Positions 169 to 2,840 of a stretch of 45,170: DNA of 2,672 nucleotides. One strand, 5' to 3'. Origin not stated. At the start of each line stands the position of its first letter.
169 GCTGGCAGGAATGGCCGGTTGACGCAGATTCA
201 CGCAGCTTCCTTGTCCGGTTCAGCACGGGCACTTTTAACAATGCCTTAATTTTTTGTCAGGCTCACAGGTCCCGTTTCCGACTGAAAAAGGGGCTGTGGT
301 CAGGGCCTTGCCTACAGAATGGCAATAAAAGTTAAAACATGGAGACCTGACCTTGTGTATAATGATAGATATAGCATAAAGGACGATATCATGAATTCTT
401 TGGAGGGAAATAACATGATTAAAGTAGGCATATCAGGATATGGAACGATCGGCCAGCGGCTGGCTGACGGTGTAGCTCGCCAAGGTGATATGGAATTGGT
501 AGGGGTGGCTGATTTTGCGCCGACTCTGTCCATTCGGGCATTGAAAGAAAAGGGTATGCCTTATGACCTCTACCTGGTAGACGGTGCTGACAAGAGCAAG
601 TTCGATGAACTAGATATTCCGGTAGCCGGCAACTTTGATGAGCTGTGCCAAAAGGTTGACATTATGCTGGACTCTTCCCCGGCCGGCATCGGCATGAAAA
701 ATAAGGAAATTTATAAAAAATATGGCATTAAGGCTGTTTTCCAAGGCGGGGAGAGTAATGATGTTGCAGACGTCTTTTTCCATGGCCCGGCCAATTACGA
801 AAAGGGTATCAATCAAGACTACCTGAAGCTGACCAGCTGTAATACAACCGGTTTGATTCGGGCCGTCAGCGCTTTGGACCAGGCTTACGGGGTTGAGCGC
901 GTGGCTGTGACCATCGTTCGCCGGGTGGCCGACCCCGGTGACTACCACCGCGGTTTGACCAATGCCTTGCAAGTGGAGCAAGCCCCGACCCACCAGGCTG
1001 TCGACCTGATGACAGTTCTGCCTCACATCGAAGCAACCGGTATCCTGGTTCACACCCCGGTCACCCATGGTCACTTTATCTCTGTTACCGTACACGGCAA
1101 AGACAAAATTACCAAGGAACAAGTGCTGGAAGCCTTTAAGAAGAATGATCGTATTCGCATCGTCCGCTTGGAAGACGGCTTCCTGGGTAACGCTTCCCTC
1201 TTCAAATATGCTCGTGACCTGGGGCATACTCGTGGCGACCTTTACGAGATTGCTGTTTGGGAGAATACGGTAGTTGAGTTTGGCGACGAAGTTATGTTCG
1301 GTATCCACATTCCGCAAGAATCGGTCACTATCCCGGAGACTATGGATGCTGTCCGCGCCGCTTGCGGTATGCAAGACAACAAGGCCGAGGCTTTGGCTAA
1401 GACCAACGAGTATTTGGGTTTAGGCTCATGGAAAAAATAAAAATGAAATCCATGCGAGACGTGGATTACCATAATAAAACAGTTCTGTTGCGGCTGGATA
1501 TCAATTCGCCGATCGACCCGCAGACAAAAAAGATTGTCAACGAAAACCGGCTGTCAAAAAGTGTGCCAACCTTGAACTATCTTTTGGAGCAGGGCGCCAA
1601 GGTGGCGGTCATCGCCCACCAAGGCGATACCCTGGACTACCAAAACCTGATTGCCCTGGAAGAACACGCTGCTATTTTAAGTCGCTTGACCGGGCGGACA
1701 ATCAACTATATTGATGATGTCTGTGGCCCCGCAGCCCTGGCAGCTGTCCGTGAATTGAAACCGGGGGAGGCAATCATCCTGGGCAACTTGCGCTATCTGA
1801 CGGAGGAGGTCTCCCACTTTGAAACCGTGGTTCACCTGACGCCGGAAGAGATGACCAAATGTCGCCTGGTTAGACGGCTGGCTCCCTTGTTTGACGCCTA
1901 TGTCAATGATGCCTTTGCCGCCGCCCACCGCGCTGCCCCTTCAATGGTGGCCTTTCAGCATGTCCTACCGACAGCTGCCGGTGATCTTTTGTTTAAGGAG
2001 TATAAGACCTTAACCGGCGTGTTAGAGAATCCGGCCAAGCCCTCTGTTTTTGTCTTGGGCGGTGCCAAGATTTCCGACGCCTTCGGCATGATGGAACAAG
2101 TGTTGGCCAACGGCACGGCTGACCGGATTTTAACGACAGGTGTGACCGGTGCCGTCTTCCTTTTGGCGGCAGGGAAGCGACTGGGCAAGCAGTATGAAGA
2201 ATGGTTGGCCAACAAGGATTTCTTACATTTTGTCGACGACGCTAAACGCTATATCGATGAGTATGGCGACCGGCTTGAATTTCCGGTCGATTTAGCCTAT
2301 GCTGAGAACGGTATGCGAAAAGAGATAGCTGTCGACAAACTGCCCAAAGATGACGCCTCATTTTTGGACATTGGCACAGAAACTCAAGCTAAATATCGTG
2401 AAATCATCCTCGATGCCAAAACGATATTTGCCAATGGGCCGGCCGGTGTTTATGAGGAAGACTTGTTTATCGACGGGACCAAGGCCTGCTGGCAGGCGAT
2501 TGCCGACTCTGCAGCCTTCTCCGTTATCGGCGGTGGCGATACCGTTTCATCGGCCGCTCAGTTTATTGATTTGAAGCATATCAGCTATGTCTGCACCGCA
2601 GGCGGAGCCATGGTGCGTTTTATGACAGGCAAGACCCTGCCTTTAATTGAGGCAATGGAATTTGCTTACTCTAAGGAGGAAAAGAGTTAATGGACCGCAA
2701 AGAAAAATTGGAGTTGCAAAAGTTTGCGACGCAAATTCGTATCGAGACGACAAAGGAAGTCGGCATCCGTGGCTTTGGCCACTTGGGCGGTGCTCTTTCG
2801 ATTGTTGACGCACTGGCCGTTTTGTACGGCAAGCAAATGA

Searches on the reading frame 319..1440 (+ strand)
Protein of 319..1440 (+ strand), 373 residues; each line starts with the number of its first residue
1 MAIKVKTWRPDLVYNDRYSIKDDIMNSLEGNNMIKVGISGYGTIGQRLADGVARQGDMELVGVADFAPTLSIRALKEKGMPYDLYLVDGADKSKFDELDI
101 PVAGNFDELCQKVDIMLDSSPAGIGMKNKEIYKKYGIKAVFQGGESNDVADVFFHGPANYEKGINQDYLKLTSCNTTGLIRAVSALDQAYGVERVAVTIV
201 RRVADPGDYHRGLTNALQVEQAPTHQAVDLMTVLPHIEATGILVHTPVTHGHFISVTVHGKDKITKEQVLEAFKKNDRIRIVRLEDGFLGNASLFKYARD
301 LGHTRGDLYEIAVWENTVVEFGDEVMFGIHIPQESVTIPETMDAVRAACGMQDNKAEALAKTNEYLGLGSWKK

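Call 84: search_protein_families(library=pfam, proteins=[window:319-1440:+], max_evalue=0.0001)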
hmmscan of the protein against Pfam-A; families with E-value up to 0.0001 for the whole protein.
window:319-1440:+ (373 aa): 2 families
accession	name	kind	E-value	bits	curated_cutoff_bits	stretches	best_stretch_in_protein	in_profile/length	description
PF02800.25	Gp_dh_C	-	9.2e-18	64.8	24.4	1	179-321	1-148/158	Glyceraldehyde 3-phosphate dehydrogenase, C-terminal domain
PF01113.26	DapB_N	-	4.7e-05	23.9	25.6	0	34-141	1-96/124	Dihydrodipicolinate reductase, N-terminus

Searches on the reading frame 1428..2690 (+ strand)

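Call 84: search_protein_families(library=pfam, proteins=[window:1428-2690:+], max_evalue=0.0001)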
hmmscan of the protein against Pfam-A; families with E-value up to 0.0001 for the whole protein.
window:1428-2690:+ (420 aa): 1 family
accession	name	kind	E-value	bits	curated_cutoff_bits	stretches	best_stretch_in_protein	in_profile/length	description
PF00162.24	PGK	-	5.8e-107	358.4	27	1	9-402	1-379/379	Phosphoglycerate kinase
